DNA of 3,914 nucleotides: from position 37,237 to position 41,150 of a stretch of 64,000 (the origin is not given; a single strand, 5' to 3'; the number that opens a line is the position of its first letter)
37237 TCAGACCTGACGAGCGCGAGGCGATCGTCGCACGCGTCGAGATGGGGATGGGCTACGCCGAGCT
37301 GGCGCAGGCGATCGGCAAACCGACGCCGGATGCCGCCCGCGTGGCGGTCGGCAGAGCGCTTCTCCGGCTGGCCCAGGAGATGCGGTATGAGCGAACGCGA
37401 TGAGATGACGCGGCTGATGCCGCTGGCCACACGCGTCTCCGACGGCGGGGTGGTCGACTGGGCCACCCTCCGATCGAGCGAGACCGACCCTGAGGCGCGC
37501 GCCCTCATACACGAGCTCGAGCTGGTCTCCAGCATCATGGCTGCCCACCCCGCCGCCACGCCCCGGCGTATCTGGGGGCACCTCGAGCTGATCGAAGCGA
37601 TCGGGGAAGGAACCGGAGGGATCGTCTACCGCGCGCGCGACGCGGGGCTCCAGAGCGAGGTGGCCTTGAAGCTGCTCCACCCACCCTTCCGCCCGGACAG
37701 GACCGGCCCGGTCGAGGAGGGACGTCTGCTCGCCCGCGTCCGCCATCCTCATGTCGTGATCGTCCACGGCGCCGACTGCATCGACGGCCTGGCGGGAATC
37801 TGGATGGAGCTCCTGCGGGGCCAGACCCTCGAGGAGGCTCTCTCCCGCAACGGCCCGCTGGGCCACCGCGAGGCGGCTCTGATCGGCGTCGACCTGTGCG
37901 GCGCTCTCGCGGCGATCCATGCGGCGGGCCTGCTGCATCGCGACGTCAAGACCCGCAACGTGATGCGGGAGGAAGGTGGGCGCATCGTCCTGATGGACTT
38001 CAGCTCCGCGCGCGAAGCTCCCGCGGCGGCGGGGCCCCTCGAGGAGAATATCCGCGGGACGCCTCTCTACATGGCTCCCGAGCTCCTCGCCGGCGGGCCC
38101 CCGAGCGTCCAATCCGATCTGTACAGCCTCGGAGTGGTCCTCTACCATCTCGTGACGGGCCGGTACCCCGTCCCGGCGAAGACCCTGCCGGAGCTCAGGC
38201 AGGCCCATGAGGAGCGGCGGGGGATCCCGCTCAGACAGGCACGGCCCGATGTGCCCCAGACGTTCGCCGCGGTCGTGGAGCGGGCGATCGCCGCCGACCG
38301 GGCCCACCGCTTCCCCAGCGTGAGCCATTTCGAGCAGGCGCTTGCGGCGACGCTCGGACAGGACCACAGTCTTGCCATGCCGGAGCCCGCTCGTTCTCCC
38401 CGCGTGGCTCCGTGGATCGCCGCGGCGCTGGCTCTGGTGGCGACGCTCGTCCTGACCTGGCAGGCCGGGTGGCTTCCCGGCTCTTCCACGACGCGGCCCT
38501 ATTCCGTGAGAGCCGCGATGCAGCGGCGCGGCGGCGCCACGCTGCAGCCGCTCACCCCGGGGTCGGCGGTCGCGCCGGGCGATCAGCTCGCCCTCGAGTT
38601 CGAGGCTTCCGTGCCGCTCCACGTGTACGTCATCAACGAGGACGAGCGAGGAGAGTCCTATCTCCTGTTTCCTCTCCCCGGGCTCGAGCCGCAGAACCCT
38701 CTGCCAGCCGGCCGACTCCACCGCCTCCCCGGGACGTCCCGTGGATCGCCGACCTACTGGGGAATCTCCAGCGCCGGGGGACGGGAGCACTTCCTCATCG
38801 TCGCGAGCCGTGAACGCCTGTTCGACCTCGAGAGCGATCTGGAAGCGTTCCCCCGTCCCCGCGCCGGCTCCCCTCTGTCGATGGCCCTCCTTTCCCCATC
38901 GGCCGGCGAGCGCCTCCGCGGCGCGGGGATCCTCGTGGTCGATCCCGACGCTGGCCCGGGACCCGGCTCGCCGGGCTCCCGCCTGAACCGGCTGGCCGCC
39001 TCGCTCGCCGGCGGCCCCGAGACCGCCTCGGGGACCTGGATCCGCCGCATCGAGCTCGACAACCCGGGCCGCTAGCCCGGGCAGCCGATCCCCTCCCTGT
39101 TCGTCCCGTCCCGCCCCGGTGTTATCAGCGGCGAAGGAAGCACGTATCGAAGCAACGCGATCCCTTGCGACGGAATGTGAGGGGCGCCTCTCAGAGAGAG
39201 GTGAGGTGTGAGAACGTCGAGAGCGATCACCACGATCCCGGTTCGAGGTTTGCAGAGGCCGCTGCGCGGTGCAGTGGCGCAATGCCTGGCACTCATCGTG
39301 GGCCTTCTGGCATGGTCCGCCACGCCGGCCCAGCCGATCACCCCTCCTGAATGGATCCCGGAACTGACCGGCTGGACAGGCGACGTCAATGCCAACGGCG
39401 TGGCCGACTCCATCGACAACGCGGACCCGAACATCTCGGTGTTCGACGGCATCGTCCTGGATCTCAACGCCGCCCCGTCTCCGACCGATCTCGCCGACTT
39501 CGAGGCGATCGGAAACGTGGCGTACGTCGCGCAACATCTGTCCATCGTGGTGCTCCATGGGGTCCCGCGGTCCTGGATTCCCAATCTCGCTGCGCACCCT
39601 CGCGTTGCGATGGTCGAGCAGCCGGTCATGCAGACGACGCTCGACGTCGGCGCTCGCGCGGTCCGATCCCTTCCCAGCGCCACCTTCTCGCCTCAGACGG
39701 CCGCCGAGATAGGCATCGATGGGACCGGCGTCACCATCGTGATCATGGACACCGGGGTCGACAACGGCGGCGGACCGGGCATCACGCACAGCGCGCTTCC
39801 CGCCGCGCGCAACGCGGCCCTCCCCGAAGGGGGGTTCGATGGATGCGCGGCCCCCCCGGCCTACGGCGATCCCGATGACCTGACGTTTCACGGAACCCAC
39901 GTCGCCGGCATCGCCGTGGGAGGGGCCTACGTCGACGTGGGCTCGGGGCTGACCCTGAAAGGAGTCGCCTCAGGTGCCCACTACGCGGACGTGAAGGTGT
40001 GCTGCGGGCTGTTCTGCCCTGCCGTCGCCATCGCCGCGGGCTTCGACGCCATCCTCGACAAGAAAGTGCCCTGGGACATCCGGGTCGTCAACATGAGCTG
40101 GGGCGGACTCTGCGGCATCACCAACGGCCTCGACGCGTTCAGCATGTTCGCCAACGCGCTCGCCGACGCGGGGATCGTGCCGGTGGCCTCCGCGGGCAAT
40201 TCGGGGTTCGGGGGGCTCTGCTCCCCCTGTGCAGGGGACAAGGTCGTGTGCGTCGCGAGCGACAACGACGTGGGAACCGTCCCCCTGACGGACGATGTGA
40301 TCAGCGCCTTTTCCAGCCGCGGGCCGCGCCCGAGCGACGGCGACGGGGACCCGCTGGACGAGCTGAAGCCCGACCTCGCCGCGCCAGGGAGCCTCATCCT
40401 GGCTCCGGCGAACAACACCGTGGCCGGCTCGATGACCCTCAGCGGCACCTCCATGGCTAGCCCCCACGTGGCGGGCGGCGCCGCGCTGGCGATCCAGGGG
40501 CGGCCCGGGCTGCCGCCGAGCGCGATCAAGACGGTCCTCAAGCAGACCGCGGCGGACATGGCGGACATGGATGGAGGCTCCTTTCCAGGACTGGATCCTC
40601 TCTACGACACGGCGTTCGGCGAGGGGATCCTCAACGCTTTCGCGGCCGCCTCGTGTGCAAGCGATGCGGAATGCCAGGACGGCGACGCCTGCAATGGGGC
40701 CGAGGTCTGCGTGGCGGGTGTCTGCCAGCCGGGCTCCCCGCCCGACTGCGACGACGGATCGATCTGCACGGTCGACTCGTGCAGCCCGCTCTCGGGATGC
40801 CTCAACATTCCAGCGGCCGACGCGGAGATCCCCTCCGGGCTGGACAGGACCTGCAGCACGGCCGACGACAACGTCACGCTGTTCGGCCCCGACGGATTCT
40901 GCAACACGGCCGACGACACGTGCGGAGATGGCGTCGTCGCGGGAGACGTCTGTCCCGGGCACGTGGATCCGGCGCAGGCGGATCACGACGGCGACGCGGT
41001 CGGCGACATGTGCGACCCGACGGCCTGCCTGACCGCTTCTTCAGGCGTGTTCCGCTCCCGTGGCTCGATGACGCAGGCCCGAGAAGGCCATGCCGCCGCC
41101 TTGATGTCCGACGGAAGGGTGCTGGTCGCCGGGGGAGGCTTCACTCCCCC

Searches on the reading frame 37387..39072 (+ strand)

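Call 7: search_protein_families(library=pfam, proteins=[window:37387-39072:+], max_evalue=0.01)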
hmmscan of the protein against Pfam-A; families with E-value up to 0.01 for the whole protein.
window:37387-39072:+ (562 aa): 5 families
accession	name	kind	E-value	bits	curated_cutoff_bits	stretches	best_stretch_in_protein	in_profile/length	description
PF00069.31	Pkinase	-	2.8e-36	125.7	31.7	1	67-308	2-251/263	Protein kinase domain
PF07714.23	PK_Tyr_Ser-Thr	-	6.6e-25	88.3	23.1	1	66-308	1-248/258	Protein tyrosine and serine/threonine kinase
PF14326.11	DUF4384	-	6.9e-12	45.7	27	1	395-476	2-80/81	Domain of unknown function (DUF4384)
PF17667.7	Pkinase_fungal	-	0.00035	19.8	24.1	1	177-253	302-384/387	Fungal protein kinase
PF01636.29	APH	-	0.00036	20.8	23.2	0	181-213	169-202/239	Phosphotransferase enzyme family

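Call 50: search_protein_families(library=ncbifam, proteins=[window:37387-39072:+], max_evalue=0.001)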
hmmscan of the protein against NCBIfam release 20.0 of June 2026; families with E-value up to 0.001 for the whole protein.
window:37387-39072:+ (562 aa): 14 families
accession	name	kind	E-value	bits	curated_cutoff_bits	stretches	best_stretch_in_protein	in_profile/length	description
NF033483.0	PknB_PASTA_kin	equivalog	2.9e-50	171.8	450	1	64-327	7-273/563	Stk1 family PASTA domain-containing Ser/Thr kinase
NF052427.1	StpK7MSMEG_1200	equivalog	6e-37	127.4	900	1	62-368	5-324/601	serine/threonine protein kinase StpK7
NF047741.1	antiphage_MADS6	equivalog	1.6e-34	119.5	460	2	161-330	299-468/612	methylation-associated defense system protein kinase MAD6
NF033442.0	BREX_PglW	equivalog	1.5e-26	92.5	990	2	227-336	393-499/1391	BREX system serine/threonine kinase PglW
NF038150.1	lanthi_synth_IV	equivalog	1.2e-25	90.1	650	1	58-343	183-471/851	class IV lanthionine synthetase LanL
NF009651.0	PRK13184.1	equivalog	1e-21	76.7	839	1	65-323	3-291/932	serine/threonine-protein kinase PknD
TIGR03903.1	TOMM_kin_cyc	equivalog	9.1e-21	73.5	705.75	1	111-270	28-197/1267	TOMM system kinase/cyclase fusion protein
NF053615.1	SerThrKinAfsKStmc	equivalog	1.3e-14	53.9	1300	1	58-262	8-213/809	protein serine/threonine kinase AfsK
NF038151.1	lanthi_synth_III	equivalog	3.9e-10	38.8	575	1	140-308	303-469/833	class III lanthionine synthetase LanKC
TIGR03724.2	arch_bud32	equivalog_domain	4.5e-07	29.6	125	1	110-208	42-131/193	KEOPS complex kinase/ATPase Bud32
NF011463.0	PRK14879.1-4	equivalog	8.1e-07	28.7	188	1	100-206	59-158/237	Kae1-associated kinase Bud32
NF043056.1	T4SS_LegK1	equivalog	5.7e-05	21.9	550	1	179-255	207-283/516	Dot/Icm T4SS effector kinase LegK1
NF007174.0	PRK09605.1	equivalog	0.00017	20.2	447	1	109-208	384-473/535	bifunctional N(6)-L-threonylcarbamoyladenine synthase/serine/threonine protein kinase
NF011464.0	PRK14879.1-7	equivalog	0.0004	20.2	246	1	109-208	54-149/221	Kae1-associated kinase Bud32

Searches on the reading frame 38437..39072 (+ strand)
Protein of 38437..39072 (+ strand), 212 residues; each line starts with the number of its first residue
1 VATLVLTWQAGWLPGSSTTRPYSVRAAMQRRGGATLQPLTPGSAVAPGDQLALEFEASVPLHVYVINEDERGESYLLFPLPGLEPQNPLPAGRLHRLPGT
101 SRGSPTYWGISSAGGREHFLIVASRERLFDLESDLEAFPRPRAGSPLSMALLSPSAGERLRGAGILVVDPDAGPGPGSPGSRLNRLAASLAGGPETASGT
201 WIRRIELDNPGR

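Call 65: predict_structure(alignment_id=A4)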
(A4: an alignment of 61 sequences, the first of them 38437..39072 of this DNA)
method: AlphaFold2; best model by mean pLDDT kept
length: 212 residues; sequences in the alignment: 61
mean_pLDDT: 82.3   pTM: 0.76
mean pLDDT of the five models: 82.3, 79.6, 79.4, 79.3, 78.1
residues with pLDDT >= 90: 118; 70-90: 39; 50-70: 41; < 50: 14
segments of 3 or more residues with pLDDT < 50: 147-153, 155-157
pLDDT, mean of each block of 10 residues (from residue 1): 68 73 97 93 95 98 95 91 96 97 94 89 96 88 54 47 69 55 55 86 94 71
secondary structure, 60 per line:
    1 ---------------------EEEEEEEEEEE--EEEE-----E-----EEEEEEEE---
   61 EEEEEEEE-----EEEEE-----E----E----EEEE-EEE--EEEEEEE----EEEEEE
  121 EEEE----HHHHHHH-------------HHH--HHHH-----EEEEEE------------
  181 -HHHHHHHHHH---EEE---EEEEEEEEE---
elements in order: E22-32 E35-38 E50-57 E61-68 E74-78 E94-97 E99-101 E104-110 E115-124 H129-135 H154-157 E163-168 H182-191 E195-197 E201-209

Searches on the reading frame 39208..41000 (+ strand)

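Call 50: search_protein_families(library=ncbifam, proteins=[window:39208-41000:+], max_evalue=0.001)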
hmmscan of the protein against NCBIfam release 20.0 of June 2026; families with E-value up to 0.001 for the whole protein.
window:39208-41000:+ (597 aa): 5 families
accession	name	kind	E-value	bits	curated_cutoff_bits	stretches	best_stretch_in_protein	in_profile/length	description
TIGR03921.1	T7SS_mycosin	equivalog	5.8e-12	45.4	278.75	1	168-483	9-287/353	type VII secretion-associated serine protease mycosin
NF033595.1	denti_PrtP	equivalog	1.8e-10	40.1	300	1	294-486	342-507/606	dentilisin complex serine proteinase subunit PrtP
NF040553.1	SGO_0316_fam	subfamily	1.9e-08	32.4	1400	2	385-447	666-730/1486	SGO_0316/SGO_0317 family LPXTG-anchored serine peptidase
NF040809.1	germ_prot_CspBA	exception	5.5e-07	27.6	1250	1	357-430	410-474/1099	bifunctional germination protease/germinant receptor pseudoprotease CspBA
NF049966.1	QH_SP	equivalog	0.00023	20.6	165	0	271-355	72-146/219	subtilisin-like serine protease QhpE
